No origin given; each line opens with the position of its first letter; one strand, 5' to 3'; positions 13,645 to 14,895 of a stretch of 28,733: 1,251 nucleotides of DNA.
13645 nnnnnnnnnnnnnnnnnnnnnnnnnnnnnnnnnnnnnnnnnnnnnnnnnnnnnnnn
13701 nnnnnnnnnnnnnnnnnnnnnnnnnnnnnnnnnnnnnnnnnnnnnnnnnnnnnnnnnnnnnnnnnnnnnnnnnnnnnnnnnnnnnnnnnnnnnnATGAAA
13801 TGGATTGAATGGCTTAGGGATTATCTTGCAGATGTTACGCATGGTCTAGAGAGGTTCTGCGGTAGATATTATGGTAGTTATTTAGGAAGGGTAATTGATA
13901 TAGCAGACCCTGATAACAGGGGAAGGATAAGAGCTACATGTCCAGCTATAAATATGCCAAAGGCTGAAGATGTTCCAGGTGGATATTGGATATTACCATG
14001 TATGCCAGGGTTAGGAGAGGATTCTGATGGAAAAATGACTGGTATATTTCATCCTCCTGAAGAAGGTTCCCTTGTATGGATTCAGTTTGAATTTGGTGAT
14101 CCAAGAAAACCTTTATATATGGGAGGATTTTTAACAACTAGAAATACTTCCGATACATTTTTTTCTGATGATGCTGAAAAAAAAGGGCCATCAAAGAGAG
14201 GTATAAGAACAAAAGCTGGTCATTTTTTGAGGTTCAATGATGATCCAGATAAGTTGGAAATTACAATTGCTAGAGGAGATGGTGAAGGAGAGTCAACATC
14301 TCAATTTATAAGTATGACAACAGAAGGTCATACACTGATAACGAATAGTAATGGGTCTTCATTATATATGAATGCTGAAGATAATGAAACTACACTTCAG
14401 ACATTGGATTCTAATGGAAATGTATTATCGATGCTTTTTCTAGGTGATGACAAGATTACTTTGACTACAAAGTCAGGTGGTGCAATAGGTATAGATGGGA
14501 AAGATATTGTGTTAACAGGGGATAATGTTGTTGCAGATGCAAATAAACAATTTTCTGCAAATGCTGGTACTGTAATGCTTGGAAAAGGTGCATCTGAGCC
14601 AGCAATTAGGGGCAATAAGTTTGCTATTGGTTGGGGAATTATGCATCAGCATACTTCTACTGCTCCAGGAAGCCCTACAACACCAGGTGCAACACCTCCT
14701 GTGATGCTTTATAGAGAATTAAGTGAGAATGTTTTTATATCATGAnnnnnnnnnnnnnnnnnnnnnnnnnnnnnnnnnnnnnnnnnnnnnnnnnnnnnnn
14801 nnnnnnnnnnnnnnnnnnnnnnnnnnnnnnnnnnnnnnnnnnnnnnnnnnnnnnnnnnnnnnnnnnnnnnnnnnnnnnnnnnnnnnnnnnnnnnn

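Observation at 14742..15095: Non-canonical proline-rich three-fold repeat protein where a PAAR spike tip is expected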

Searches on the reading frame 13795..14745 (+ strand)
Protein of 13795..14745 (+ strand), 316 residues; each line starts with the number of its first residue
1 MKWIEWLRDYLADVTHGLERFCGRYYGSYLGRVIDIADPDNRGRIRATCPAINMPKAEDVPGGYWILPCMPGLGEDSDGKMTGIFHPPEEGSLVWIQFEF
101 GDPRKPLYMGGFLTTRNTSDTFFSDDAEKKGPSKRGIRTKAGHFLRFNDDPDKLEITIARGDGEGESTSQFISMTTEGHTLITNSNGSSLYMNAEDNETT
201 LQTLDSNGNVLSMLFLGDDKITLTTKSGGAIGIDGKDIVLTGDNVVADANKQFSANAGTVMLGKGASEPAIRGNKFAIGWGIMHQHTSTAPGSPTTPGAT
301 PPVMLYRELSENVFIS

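Call 6: search_protein_families(library=pfam, proteins=[window:13795-14745:+], max_evalue=1)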
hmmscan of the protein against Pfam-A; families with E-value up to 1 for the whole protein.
window:13795-14745:+ (316 aa): 2 families
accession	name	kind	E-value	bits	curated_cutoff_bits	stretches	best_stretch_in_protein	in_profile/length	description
PF04717.18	Phage_base_V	-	6.6e-11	42.8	23.8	1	29-112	1-74/75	Type VI secretion system/phage-baseplate injector OB domain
PF20986.2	DUF6849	-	0.17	12.4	27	1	168-223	14-66/69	Domain of unknown function (DUF6849)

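Call 7: search_protein_families(library=phrogs, proteins=[window:13795-14745:+], max_evalue=0.1)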
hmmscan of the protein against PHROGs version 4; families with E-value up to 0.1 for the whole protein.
window:13795-14745:+ (316 aa): 4 families
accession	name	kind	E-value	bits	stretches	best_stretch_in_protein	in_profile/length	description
phrog_4011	-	tail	0.00026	21.1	1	78-107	79-108/315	baseplate protein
phrog_430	-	tail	0.005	16.3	1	26-119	18-112/868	baseplate hub subunit and tail lysozyme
phrog_3363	-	unknown function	0.045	14.2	1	154-274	20-146/233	-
phrog_8958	-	unknown function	0.05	14.7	1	100-130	35-65/69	-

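Call 12: search_dna_similar(query=window:13795-14745:+, collection=phages, mode=protein, max_evalue=0.001)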
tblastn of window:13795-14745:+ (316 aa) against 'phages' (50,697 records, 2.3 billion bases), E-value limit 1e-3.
Records with a match: 29; places in all: 29; records where one place covers at least 80% of the query: 0.
Best place of each record, by identity: <60% 29.
By first word of the organism name: Rhizobium 8; Phage 7; Bacillus 5; Bacteriophage 3; Alishewanella 2; Ralstonia 2; Streptococcus 1; Listeria 1.
By host as written in the record: Homo sapiens 6; - 5; Bacillus cereus 3; Alishewanella sp. SMS8 2; Rhizobium phaseoli INC1-2 2; Rhizobium sp. N941 2; Bacillus subtilis W-23-S(r); Bacillus licheniformis ATCC 9945a 2; R. etli NXC12 1; and 6 more.
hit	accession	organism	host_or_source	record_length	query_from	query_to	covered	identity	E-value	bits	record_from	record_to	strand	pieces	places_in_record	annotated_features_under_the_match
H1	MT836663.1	Bacteriophage sp.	human fecal samples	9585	17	198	58%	31.4%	3e-5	52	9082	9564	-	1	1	record has no annotation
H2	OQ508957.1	Alishewanella phage vB_AspM_Slickus01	Alishewanella sp. SMS8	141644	19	208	60%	29.4%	3e-5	52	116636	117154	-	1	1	hypothetical protein (x2)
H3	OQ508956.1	Alishewanella phage vB_AspM_Slicko01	Alishewanella sp. SMS8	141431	19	208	60%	28.9%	8e-5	50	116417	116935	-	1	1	hypothetical protein (x2)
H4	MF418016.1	Bacillus phage vB_BceM-HSE3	Bacillus cereus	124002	4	211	66%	24.6%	2e-4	49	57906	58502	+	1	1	baseplate hub and tail lysozyme | baseplate protein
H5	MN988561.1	Rhizobium phage RHph_TM61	R. etli NXC12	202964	31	170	44%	29.1%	3e-5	51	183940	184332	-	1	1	baseplate hub subunit and tail protein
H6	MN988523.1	Rhizobium phage RHph_TM2_3B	Rhizobium phaseoli T2_3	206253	31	170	44%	29.1%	3e-5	51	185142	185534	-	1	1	putative baseplate hub subunit and tail lysozyme protein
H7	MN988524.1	Rhizobium phage RHph_TM3_3_6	Rhizobium phaseoli T3_6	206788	31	170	44%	29.1%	3e-5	51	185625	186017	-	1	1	putative baseplate hub subunit and tail lysozyme protein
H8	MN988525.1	Rhizobium phage RHph_Y65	Rhizobium phaseoli INC1-2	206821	31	170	44%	29.1%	3e-5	51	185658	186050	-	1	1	putative baseplate hub subunit and tail lysozyme protein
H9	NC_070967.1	Rhizobium phage RHph_Y65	Rhizobium phaseoli INC1-2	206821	31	170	44%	29.1%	3e-5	51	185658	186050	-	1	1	baseplate protein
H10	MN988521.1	Rhizobium phage RHph_TM30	Rhizobium sp. N941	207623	31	170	44%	29.1%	3e-5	51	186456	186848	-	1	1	putative baseplate hub subunit and tail lysozyme protein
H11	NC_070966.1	Rhizobium phage RHph_TM30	Rhizobium sp. N941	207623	31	170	44%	29.1%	3e-5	51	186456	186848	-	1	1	baseplate protein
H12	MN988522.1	Rhizobium phage RHph_TM40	Rhizobium leg. CIAT894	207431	31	168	44%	29.5%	1e-4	50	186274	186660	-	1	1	putative baseplate hub subunit and tail lysozyme protein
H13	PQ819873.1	Streptococcus phage vB_SagM-GXN1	Streptococcus agalactiae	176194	8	112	33%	37.2%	4e-4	48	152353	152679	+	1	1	baseplate wedge protein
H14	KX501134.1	Phage DP-2017a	Homo sapiens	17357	16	120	33%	34.9%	4e-4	48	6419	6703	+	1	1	D-like protein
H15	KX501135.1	Phage DP-2017a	Homo sapiens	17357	16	120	33%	34.9%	4e-4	48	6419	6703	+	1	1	D-like protein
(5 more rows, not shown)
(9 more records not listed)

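Call 18: find_related_loci(query=window:13795-14745:+, collection=viral_contigs, flank=6000)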
Query window:13795-14745:+ (316 aa) in viral_contigs; peptide patterns used: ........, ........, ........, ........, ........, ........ (x = any residue, [..] = any of these).
7 stretches matched a pattern; 2 encode a relative of the query (tblastn E <= 1e-3); 2 distinct loci.
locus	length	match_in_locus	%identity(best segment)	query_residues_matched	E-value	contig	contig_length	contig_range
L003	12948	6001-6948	100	1-316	0e+0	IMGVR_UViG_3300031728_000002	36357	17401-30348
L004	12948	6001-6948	84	1-316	0e+0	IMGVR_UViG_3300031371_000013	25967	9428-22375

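Call 24: find_related_loci(query=A2, collection=viral_contigs, flank=6000)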
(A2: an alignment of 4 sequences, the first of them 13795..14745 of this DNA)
Query A2 (316 aa) in viral_contigs; peptide patterns used: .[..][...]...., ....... (x = any residue, [..] = any of these).
149 stretches matched a pattern; 4 encode a relative of the query (tblastn E <= 1e-3); 4 distinct loci.
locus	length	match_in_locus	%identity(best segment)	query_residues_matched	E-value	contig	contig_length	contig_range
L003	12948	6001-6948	100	1-316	0e+0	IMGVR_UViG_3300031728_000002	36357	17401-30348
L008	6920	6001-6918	69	2-307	5e-151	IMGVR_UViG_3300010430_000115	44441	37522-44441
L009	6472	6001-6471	82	1-157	3e-89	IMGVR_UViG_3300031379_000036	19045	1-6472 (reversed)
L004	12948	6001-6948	84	1-316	0e+0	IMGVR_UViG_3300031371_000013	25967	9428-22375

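Call 25: search_solved_structures(query=A2, max_evalue=1, show_alignments=3)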
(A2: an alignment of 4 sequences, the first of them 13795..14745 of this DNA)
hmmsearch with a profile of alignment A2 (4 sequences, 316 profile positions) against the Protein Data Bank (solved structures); distinct sequences matched with E-value up to 1: 5.
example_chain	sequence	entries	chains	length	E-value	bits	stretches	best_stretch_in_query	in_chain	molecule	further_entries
8gra_I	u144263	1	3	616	3e-14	55.9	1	30-261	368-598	Type VI secretion system spike protein VgrG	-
9jg8_G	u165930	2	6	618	1.1e-11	47.5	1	30-210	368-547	Type VI secretion system spike protein VgrG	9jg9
7aef_q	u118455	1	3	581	0.00011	24.5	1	27-158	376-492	Phosphoserine phosphatase SerB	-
7b5h_AJ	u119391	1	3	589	0.05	15.7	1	38-165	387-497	All3320 protein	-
1ys9_A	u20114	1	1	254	0.35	12.9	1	211-269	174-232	Protein SPy1043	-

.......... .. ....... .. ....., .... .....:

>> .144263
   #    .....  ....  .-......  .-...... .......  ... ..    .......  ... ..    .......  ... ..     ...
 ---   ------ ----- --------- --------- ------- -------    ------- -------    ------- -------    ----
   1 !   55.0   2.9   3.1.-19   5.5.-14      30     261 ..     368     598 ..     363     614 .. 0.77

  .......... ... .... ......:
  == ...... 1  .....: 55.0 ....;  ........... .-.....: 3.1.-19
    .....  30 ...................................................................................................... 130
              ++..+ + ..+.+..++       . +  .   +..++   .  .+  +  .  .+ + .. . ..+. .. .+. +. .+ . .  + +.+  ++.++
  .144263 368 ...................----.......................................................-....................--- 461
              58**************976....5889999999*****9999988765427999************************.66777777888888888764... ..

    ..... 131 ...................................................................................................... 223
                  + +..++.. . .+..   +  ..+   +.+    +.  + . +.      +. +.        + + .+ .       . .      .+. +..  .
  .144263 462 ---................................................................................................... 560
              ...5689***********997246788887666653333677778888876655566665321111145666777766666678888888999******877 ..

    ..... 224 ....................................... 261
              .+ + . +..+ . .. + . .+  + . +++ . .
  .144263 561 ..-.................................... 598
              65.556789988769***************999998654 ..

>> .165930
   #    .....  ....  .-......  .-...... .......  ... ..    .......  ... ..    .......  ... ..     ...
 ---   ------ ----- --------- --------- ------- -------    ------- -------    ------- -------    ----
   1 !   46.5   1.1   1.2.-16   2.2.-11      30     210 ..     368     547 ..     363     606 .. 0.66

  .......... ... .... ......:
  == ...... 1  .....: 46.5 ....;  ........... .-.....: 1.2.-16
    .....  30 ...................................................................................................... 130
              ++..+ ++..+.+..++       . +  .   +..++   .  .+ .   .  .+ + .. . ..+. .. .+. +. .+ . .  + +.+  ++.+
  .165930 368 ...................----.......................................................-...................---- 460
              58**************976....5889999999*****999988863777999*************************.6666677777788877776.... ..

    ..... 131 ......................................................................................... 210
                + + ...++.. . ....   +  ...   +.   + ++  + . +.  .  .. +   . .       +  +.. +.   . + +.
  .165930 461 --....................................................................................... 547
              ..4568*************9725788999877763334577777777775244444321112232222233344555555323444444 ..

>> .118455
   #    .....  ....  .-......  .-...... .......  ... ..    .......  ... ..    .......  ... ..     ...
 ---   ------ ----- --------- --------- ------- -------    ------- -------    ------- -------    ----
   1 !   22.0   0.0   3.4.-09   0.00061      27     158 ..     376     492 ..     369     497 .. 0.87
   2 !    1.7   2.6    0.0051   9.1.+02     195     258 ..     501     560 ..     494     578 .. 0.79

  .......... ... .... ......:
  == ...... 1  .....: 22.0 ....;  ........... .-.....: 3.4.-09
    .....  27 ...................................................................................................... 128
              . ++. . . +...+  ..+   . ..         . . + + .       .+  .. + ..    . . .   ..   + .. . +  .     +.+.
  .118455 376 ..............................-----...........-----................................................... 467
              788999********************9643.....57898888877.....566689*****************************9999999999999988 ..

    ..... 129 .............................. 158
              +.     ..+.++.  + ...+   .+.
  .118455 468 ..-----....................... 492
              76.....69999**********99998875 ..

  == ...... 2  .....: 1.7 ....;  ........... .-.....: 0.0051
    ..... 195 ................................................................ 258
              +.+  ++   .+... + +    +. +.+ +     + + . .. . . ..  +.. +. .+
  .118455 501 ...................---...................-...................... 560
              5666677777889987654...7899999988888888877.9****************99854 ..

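Call 38: find_related_loci(query=A4, collection=metagenome_contigs, flank=4000)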
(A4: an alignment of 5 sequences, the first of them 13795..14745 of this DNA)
Query A4 (316 aa) in metagenome_contigs; peptide patterns used: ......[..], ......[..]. (x = any residue, [..] = any of these).
213 stretches matched a pattern; 7 encode a relative of the query (tblastn E <= 1e-3); 6 distinct loci.
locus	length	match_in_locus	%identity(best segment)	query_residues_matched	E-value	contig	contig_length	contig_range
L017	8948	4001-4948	100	1-316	0e+0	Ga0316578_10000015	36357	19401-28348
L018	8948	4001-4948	89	1-316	0e+0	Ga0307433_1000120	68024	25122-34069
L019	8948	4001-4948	84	1-316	0e+0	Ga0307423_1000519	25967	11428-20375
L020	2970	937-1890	73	1-315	2e-158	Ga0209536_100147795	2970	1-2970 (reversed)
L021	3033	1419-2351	50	4-316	1e-96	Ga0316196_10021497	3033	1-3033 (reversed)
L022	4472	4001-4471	82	1-157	3e-89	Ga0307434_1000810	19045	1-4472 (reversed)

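Call 91: get_annotated_region(hit=H2, flank=4000)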
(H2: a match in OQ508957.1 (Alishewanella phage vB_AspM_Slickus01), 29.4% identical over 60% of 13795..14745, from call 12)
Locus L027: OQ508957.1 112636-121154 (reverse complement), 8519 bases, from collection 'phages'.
description: Alishewanella phage vB_AspM_Slickus01, complete genome.
organism: Alishewanella phage vB_AspM_Slickus01 (NCBI taxid 3038239)
taxonomy: Viruses; Duplodnaviria; Heunggongvirae; Uroviricota; Caudoviricetes
host: Alishewanella sp. SMS8; source: surface microlayer; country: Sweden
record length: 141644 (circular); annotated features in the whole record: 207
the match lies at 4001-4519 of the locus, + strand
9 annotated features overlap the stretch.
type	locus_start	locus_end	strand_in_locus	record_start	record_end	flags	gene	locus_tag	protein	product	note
CDS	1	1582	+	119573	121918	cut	-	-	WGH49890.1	hypothetical protein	-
CDS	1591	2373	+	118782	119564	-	-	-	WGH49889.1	hypothetical protein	-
CDS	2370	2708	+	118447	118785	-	-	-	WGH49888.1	hypothetical protein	-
CDS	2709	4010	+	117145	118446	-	-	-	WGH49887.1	hypothetical protein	-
CDS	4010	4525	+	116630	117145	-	-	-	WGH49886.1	hypothetical protein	-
CDS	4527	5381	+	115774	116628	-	-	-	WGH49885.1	hypothetical protein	-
CDS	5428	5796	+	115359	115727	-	-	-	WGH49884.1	hypothetical protein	-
CDS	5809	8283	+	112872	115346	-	-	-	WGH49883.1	hypothetical protein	-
CDS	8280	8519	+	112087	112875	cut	-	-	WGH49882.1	hypothetical protein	-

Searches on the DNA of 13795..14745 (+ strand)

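Call 89: search_rna_families(source=L021, threshold=evalue, max_evalue=1)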
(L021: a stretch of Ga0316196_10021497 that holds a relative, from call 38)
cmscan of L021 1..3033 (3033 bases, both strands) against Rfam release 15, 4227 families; matches with E-value up to 1: 0.
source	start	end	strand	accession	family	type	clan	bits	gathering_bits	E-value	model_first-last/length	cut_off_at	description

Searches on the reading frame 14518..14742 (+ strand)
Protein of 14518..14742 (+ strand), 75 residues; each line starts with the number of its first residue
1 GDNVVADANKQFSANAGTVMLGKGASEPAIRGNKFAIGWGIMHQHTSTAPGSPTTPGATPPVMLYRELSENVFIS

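Call 26: search_solved_structures(query=window:14518-14742:+, max_evalue=10, show_alignments=5)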
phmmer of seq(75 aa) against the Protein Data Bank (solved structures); distinct sequences matched with E-value up to 10: 4.
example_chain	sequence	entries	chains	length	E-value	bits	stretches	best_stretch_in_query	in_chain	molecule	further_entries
6s50_A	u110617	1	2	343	0.14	15.6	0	13-48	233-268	Streptavidin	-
6s4q_A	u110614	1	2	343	0.14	15.5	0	13-48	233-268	Streptavidin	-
9p3f_A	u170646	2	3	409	0.7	13.3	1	10-53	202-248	Rv3035, BamB-like protein binding protein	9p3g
3wzq_A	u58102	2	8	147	3.2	11.2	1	13-55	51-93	Streptavidin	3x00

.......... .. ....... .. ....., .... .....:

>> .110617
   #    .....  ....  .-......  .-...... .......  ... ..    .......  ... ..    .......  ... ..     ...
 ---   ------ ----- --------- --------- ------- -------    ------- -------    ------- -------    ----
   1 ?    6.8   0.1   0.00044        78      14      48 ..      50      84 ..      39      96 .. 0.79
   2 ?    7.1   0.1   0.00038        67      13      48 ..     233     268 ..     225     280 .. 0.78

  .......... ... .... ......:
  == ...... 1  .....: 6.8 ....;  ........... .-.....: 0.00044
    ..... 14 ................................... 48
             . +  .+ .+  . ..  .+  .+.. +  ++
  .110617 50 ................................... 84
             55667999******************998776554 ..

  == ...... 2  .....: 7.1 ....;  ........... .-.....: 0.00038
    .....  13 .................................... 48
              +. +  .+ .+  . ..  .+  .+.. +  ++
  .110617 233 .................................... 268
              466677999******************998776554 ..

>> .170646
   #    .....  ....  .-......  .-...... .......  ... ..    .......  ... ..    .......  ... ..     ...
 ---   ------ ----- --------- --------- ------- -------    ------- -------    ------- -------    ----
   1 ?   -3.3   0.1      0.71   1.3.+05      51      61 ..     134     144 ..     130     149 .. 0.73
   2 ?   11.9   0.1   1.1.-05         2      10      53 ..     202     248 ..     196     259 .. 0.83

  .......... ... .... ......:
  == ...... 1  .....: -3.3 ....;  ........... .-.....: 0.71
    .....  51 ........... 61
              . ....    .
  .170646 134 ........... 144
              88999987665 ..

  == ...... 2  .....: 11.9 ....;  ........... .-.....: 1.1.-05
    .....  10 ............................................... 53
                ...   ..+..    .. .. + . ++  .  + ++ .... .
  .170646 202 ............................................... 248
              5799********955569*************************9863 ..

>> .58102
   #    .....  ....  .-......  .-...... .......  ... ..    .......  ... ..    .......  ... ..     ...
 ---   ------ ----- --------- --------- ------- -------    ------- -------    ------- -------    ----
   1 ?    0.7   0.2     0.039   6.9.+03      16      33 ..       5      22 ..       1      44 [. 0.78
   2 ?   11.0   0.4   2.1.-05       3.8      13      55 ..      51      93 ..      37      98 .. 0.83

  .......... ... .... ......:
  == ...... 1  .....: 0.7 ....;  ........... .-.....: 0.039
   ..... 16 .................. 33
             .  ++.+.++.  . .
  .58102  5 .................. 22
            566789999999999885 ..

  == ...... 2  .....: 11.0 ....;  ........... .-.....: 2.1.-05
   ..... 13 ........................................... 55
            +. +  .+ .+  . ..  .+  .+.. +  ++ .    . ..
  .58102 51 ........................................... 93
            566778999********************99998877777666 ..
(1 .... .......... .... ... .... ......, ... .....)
